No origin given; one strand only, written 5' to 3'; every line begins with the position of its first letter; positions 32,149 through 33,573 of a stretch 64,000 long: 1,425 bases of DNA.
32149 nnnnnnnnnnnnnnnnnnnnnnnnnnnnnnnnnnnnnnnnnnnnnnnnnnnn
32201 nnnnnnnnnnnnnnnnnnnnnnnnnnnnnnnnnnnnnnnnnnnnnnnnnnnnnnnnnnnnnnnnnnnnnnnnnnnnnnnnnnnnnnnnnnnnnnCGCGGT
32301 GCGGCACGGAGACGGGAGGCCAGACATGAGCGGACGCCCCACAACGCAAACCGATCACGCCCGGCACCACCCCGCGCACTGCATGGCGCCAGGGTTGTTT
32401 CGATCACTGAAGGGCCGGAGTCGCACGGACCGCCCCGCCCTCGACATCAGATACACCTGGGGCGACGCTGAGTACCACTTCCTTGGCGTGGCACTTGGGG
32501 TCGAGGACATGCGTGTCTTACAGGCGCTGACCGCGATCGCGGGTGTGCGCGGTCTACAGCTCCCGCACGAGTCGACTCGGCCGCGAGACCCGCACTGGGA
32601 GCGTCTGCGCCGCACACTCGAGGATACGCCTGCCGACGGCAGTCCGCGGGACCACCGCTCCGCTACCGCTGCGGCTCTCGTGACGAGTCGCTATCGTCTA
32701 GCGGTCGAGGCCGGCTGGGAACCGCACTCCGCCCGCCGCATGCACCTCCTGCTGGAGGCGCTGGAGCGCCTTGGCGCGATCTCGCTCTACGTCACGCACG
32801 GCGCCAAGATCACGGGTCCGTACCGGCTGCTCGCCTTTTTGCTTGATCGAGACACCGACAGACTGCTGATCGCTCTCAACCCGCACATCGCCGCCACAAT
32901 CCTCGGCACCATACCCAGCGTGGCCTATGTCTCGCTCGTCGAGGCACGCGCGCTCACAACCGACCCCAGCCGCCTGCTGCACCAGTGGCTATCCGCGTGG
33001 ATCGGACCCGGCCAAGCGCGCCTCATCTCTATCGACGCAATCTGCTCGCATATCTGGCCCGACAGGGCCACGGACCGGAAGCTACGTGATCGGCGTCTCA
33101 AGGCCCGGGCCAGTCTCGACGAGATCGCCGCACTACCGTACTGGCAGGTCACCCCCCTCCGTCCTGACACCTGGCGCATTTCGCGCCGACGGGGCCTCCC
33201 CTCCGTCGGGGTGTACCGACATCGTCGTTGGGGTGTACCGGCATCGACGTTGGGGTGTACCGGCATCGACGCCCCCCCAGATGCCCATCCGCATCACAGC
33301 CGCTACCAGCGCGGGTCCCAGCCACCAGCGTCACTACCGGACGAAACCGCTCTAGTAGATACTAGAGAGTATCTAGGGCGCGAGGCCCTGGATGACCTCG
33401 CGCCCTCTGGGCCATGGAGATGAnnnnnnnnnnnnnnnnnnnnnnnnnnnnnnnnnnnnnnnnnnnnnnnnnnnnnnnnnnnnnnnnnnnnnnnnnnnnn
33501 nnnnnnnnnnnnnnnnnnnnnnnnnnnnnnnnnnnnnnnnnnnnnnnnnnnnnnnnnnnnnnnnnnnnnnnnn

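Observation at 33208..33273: Three tandem 22-bp iteron-like repeats followed by a C7 tract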

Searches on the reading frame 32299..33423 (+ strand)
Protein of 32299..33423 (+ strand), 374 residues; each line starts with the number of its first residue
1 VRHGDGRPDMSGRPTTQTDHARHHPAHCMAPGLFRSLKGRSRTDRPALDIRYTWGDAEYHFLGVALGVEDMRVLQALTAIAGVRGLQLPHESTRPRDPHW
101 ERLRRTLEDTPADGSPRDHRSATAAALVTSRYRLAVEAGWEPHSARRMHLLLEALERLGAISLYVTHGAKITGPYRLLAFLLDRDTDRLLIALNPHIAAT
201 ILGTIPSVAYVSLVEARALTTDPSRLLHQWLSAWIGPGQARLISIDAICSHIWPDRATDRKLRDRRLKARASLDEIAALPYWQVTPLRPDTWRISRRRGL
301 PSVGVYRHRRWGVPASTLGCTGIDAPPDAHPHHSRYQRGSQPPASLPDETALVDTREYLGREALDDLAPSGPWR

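Call 5: search_protein_families(library=pfam, proteins=[window:32299-33423:+], max_evalue=0.01)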
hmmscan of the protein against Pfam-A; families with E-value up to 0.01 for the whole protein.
window:32299-33423:+ (374 aa): 2 families
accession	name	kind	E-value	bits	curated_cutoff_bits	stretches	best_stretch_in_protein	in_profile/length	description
PF06504.17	RepC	-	1.4e-52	179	22.8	1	17-296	3-270/272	Replication protein C (RepC)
PF22688.2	Hda_lid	-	0.0053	17.2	27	0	143-174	30-59/65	Hda, lid domain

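Call 15: find_homologous_proteins(query=window:32299-33420:+, max_evalue=0.00001)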
Query window:32299-33420:+ (374 aa): 8 proteins with E <= 0.00001 among 8000 candidates.
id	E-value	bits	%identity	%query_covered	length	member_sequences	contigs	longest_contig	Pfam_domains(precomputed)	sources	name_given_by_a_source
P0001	1.0e-243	826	100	98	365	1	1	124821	PF06504.17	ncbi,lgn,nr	ncbi:MAG: hypothetical protein HYX75_15110 [Acidobacteria bacterium]|nr:hypothetical protein [Acidob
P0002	5.4e-34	136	35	72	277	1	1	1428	PF06504.17,PF01051.28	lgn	-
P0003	6.8e-34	136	32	78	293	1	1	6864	PF06504.17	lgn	-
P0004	4.0e-33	133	35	76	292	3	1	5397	PF06504.17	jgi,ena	-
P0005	1.9e-30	124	34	78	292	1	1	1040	PF06504.17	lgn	-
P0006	1.2e-29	122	34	74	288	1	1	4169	PF06504.17,PF01051.28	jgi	jgi:hypothetical protein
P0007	1.3e-28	118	32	77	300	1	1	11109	PF06504.17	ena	-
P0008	3.3e-11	61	30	67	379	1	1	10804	PF06504.17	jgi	-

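Call 16: find_encoding_contigs(protein=P0007, flank=6000, max_places=3)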
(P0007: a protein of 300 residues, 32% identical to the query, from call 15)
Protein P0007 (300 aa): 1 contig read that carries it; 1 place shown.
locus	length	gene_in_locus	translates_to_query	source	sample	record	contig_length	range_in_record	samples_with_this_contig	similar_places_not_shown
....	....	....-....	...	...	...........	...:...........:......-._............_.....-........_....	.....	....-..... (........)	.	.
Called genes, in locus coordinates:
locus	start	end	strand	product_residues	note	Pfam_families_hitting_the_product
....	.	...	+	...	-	?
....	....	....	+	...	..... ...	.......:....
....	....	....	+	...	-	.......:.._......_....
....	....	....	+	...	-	-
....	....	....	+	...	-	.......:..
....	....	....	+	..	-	-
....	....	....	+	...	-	-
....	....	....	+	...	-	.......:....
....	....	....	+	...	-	-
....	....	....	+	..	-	-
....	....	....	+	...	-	-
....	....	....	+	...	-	-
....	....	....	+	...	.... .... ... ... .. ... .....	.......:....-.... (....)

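Call 17: find_encoding_contigs(protein=P0003, flank=6000, max_places=3)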
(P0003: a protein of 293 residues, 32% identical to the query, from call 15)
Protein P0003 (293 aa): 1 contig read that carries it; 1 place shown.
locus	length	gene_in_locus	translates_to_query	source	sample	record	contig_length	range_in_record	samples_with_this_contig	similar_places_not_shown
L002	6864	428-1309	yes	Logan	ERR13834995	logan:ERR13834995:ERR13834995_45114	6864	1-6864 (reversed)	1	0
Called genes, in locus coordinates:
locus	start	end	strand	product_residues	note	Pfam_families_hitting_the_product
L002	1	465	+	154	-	?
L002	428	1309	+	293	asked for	PF06504:RepC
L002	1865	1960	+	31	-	-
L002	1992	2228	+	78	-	-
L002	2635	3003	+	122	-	PF21983:NikA-like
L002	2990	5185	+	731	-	PF03432:Relaxase, PF16793:RepB_primase, PF22448:RepB_primase_C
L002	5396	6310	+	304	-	-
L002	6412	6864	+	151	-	?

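Call 18: find_encoding_contigs(protein=P0004, flank=6000, max_places=3)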
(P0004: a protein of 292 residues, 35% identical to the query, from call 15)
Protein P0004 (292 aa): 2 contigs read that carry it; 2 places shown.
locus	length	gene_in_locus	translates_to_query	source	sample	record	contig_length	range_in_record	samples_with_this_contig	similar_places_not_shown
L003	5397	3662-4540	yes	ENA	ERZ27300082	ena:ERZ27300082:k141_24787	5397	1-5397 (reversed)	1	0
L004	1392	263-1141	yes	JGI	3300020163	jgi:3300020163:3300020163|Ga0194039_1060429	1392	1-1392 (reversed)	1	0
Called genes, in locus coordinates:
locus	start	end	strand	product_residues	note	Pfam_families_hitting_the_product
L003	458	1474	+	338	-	PF04055:Radical_SAM (faint)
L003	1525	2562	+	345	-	-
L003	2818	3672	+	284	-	PF13481:AAA_25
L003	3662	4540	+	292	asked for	PF06504:RepC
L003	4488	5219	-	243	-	-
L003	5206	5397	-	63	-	?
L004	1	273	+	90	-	?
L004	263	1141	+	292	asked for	PF06504:RepC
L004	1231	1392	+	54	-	?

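Call 19: search_dna_similar(query=window:32299-33420:+, collection=plasmids, mode=protein, max_rows=30)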
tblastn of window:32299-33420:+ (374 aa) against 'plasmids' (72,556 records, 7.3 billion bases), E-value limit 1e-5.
Records with a match: 831; places in all: 848; records where one place covers at least 80% of the query: 15.
Best place of each record, by identity: <60% 831.
By first word of the organism name: Escherichia 372; Klebsiella 167; Salmonella 148; Aeromonas 33; Enterobacter 16; Pseudomonas 14; Citrobacter 11; Providencia 9; Acinetobacter 8; Shigella 6; and 22 more.
By predicted mobility (MOB-suite, as given by PLSDB): conjugative 402; mobilizable 311; non-mobilizable 118.
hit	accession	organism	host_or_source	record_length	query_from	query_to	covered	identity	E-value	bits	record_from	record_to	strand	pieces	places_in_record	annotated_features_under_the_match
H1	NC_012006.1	Enterobacter cloacae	-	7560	13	296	76%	39.9%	7e-37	149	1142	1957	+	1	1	repC: replication protein C, IncQ-type | helicase RepA family protein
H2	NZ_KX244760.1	Klebsiella pneumoniae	Homo sapiens,TRACHEA,pus swab (trachea)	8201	13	296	76%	39.9%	7e-37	149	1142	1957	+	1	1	repC: replication protein C, IncQ-type | helicase RepA family protein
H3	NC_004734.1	Acidithiobacillus caldus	-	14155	15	300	76%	39.0%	7e-40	157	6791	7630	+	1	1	repC: replication protein C, IncQ-type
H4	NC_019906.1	Pseudomonas putida HB3267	Homo sapiens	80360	2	296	79%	37.8%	2e-36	148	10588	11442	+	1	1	repC: replication protein C, IncQ-type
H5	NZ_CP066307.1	Pseudomonas putida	Urochloa reptans,Brachiaria reptans ...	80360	2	296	79%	37.8%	2e-36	148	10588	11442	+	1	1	repC: replication protein C, IncQ-type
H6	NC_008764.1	Polaromonas naphthalenivorans CJ2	-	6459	13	304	78%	38.2%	9e-33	137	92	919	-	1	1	repC: replication protein C, IncQ-type | helicase RepA family protein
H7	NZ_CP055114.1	Shigella flexneri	Shek Wu Hui WWTPs_101 WWTPs influent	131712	6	296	78%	38.3%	5e-37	149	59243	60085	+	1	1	repC: replication protein C, IncQ-type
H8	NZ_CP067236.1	Escherichia coli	cell culture,surface water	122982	6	296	78%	38.3%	5e-36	146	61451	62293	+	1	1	repC: replication protein C, IncQ-type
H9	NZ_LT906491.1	Salmonella enterica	-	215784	2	296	79%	37.6%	1e-29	156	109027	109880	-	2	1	none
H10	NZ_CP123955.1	Pseudomonas aeruginosa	Homo sapiens,cell culture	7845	6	296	78%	38.0%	1e-37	151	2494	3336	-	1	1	repC: replication protein C, IncQ-type | helicase RepA family protein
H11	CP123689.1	Salmonella enterica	animal-cattle-steer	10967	6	296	78%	38.0%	2e-36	147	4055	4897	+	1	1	repC: replication protein C, IncQ-type | helicase RepA family protein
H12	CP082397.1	Salmonella enterica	animal-chicken-young chicken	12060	6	296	78%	38.0%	2e-36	147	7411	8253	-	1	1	replication protein C | helicase RepA family protein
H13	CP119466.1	Salmonella enterica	animal,Animal-Cattle Heifer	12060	6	296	78%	38.0%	2e-36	147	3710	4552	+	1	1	repC: replication protein C, IncQ-type | helicase RepA family protein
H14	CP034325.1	Klebsiella pneumoniae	Blood sample,blood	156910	6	296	78%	38.0%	3e-36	147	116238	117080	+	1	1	replication protein C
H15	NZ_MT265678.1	Klebsiella pneumoniae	-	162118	6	296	78%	38.0%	3e-36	147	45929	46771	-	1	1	repC: replication protein C, IncQ-type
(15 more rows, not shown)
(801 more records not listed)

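Call 23: get_annotated_region(hit=H3, flank=3000)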
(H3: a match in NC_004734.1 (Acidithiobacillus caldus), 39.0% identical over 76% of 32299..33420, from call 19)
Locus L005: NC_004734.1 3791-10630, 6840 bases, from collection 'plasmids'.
description: Acidithiobacillus caldus plasmid pTC-F14, complete sequence
organism: Acidithiobacillus caldus (NCBI taxid 33059)
taxonomy: Bacteria; Pseudomonadota; Acidithiobacillia; Acidithiobacillales; Acidithiobacillaceae; Acidithiobacillus; Acidithiobacillus caldus
host: -; source: -; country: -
typing (MOB-suite, as given by PLSDB): mobilizable; replicon IncQ2; relaxase MOBP
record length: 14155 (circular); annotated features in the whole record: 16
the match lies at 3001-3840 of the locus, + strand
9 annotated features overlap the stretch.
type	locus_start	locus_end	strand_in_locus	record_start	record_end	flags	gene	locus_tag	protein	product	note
CDS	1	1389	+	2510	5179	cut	traI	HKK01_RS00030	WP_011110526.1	TraI/MobA(P) family conjugative relaxase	-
CDS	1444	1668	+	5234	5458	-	-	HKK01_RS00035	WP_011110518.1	DUF6290 family protein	-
CDS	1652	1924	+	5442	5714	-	-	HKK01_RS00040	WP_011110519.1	type II toxin-antitoxin system RelE/ParE family toxin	GO:0030541 - plasmid partitioning [Evidence IEA]; GO:0051290 - protein heterotetramerization [Evidence IEA]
CDS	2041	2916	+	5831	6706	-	-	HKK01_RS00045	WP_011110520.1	helicase RepA family protein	-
CDS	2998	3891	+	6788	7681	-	repC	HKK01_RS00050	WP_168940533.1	replication protein C, IncQ-type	-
CDS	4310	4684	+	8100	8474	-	-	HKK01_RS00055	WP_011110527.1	DNA-binding protein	-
CDS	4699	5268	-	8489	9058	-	-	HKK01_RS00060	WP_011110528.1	recombinase family protein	GO:0006310 - DNA recombination [Evidence IEA]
CDS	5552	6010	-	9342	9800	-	-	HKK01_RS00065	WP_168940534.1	carboxymuconolactone decarboxylase family protein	-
CDS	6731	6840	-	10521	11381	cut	-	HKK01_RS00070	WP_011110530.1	hypothetical protein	-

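Call 24: get_annotated_region(hit=H1, flank=3000)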
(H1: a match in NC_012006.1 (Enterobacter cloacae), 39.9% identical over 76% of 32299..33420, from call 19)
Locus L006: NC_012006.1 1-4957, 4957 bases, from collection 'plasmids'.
description: Enterobacter cloacae plasmid pCHE-A, complete sequence
organism: Enterobacter cloacae (NCBI taxid 550)
taxonomy: Bacteria; Pseudomonadota; Gammaproteobacteria; Enterobacterales; Enterobacteriaceae; Enterobacter; Enterobacter cloacae
host: -; source: -; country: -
typing (MOB-suite, as given by PLSDB): mobilizable; replicon IncQ1; relaxase MOBQ
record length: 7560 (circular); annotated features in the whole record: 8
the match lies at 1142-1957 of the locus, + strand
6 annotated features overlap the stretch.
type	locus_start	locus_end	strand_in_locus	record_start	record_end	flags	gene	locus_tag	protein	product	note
CDS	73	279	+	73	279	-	urfF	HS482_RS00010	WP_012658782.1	plasmid repression protein F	-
CDS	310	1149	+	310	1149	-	-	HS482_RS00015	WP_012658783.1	helicase RepA family protein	-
CDS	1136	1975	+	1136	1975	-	repC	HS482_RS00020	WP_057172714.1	replication protein C, IncQ-type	-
CDS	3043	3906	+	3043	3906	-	-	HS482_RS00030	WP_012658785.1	carbapenem-hydrolyzing class A beta-lactamase GES-5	-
predicted_resistance_gene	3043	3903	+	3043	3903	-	blaGES-5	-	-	carbapenem-hydrolyzing class A beta-lactamase GES-5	predicted by amrfinderplus; class BETA-LACTAM; identity 100.0%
CDS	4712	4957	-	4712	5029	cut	-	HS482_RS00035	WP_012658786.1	hypothetical protein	-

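Call 25: get_annotated_region(hit=H6, flank=3000)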
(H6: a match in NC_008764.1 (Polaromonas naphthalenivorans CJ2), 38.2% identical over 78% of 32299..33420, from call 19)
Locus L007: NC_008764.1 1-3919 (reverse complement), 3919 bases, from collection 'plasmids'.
description: Polaromonas naphthalenivorans CJ2 plasmid pPNAP08, complete sequence
organism: Polaromonas naphthalenivorans CJ2 (NCBI taxid 365044)
taxonomy: Bacteria; Pseudomonadota; Betaproteobacteria; Burkholderiales; Comamonadaceae; Polaromonas; Polaromonas naphthalenivorans; Polaromonas naphthalenivorans CJ2
host: -; source: -; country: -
typing (MOB-suite, as given by PLSDB): mobilizable; replicon IncQ1; relaxase MOBP
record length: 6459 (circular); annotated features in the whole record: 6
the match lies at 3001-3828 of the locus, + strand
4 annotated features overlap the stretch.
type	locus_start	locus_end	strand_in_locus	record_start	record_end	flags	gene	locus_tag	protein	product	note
CDS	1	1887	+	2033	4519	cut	-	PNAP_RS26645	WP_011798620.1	toprim domain-containing protein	-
CDS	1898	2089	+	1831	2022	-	-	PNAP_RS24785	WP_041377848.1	hypothetical protein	-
CDS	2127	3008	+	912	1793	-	-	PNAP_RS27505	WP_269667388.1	helicase RepA family protein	-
CDS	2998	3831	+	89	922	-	repC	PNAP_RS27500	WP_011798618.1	replication protein C, IncQ-type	-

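Call 29: find_encoding_contigs(protein=P0008, flank=6000, max_places=2)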
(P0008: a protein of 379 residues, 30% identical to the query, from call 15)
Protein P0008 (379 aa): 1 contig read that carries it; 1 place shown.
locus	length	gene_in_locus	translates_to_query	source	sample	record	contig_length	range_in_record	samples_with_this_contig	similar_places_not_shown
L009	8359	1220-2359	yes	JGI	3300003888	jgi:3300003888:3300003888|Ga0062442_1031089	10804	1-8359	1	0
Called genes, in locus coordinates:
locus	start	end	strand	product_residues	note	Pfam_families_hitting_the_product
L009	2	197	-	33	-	?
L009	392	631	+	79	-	-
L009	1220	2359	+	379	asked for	PF06504:RepC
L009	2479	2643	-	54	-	-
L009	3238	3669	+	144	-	-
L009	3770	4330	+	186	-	-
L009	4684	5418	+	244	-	PF01939:NucS_C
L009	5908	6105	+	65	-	-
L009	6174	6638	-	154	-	-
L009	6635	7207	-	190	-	-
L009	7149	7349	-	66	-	-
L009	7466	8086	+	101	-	-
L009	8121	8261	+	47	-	-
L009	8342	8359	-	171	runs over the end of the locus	-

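Call 30: find_encoding_contigs(protein=P0006, flank=6000, max_places=2)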
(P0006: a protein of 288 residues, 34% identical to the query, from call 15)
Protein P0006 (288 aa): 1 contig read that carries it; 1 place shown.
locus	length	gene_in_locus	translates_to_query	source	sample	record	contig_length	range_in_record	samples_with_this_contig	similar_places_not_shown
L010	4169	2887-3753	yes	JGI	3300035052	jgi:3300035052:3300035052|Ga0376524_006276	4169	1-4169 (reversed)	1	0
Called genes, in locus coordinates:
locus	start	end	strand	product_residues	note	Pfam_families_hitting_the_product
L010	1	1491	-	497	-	?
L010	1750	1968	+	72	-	-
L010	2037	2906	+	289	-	PF13481:AAA_25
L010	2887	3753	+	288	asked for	PF06504:RepC, PF01051:Rep3_N (weak)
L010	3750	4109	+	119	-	-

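Call 32: find_related_loci(query=A1, collection=genome_contigs, flank=4000)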
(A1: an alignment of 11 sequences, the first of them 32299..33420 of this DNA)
Query A1 (374 aa) in genome_contigs; peptide patterns used: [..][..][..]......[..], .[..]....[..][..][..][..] (x = any residue, [..] = any of these).
208 stretches matched a pattern; 182 encode a relative of the query (tblastn E <= 1e-3); the best 80 are kept; 80 distinct loci.
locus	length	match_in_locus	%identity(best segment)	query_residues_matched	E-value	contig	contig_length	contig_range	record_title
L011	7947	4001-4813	39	20-296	6e-49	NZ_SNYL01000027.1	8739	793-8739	Tepidicella xavieri strain DSM 19605 Ga0244535_127, whole genome shotgun sequence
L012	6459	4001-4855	36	7-302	3e-48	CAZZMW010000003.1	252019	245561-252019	MAG TPA_asm: uncultured Halothiobacillus sp. isolate SRP290908_co1_106 genome assembly, contig: NODE_24_length_252019_co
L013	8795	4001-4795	39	20-296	5e-48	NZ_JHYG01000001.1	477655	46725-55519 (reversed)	Acidocella facilis ATCC 35904 T331DRAFT_scaffold00001.1_C, whole genome shotgun sequence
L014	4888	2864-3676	38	20-296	8e-47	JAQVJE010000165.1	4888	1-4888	MAG: Gallionellaceae bacterium isolate STE_56 NODE_53197_length_4888_cov_49.790800_Sandtown_E, whole genome shotgun sequ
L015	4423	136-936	39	20-296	2e-46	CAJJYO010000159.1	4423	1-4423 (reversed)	MAG TPA_asm: uncultured Collinsella sp. isolate ERR414281-bin.9 genome assembly, contig: NODE_4555_length_4423_cov_3.146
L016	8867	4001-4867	37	7-307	1e-45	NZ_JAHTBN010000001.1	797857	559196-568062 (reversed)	Candidimonas humi strain DSM 25336 NODE_1_length_797857_cov_33.585692, whole genome shotgun sequence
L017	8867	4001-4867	37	7-307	1e-45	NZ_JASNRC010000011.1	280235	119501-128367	Massilia sp. YIM B02769 Scaffold11, whole genome shotgun sequence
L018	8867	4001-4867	37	7-307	1e-45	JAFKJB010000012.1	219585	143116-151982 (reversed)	MAG: Nitrosospira multiformis isolate SCN18_25_8_15_R2_B_54_34 SCN18_25_8_15_R2_B_scaffold_251, whole genome shotgun seq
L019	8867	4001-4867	37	7-307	1e-45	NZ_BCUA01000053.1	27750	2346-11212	Sphingopyxis granuli NBRC 100800, whole genome shotgun sequence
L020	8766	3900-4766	37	7-307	1e-45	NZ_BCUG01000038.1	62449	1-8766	Thauera butanivorans NBRC 103042, whole genome shotgun sequence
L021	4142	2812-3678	37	7-307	1e-45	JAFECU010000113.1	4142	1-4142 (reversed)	MAG: Proteobacteria bacterium isolate SZAS-43 LIN-604__113__length-4142, whole genome shotgun sequence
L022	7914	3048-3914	37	7-307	1e-45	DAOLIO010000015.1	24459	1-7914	MAG TPA_asm: Azonexus sp. isolate AMR_MDS_0286 NODE_270_length_24459_cov_9.257499, whole genome shotgun sequence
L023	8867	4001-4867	37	7-307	1e-45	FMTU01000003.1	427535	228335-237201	Sphingobium faniae strain CGMCC 1.7749 genome assembly, contig: IQ30DRAFT_scaffold00003.3, whole genome shotgun sequence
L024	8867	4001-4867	37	7-307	1e-45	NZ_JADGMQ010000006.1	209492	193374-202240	Aquamicrobium zhengzhouense strain cd-1 cd-1_Scf_6, whole genome shotgun sequence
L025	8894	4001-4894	36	7-315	8e-46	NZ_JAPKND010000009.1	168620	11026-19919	Alcaligenes endophyticus strain DSM 100498 RM17_9, whole genome shotgun sequence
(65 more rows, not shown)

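Call 47: search_protein_families(library=ncbifam, proteins=[window:32299-33423:+], max_evalue=0.001)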
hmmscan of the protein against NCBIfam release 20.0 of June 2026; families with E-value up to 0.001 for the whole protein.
window:32299-33423:+ (374 aa): 0 families
